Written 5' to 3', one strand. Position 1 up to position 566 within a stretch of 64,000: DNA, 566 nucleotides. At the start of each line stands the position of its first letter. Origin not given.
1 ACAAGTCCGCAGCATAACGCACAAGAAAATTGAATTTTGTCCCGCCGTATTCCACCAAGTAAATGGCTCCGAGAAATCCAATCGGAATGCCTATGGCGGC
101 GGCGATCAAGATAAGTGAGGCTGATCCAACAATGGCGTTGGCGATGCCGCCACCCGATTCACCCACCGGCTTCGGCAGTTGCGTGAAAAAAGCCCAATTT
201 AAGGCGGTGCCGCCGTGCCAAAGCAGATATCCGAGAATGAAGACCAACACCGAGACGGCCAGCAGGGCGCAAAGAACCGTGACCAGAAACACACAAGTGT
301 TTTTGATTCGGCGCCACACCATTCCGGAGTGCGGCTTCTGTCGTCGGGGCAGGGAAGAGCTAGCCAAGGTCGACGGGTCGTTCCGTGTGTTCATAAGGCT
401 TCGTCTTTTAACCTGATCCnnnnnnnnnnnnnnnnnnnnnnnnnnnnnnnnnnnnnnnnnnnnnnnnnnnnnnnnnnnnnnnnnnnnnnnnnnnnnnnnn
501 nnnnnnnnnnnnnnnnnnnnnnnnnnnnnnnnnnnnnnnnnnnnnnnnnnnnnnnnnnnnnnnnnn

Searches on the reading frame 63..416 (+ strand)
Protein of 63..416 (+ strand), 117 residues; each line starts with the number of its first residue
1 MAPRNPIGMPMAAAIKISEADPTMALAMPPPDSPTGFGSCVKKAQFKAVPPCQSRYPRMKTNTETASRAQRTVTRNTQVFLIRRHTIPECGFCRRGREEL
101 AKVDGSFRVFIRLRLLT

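Call 77: find_encoding_contigs(protein=window:63-416:+, flank=10000, max_places=4)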
Protein window:63-416:+ (117 aa): no gene with exactly this product is on record in the collection.
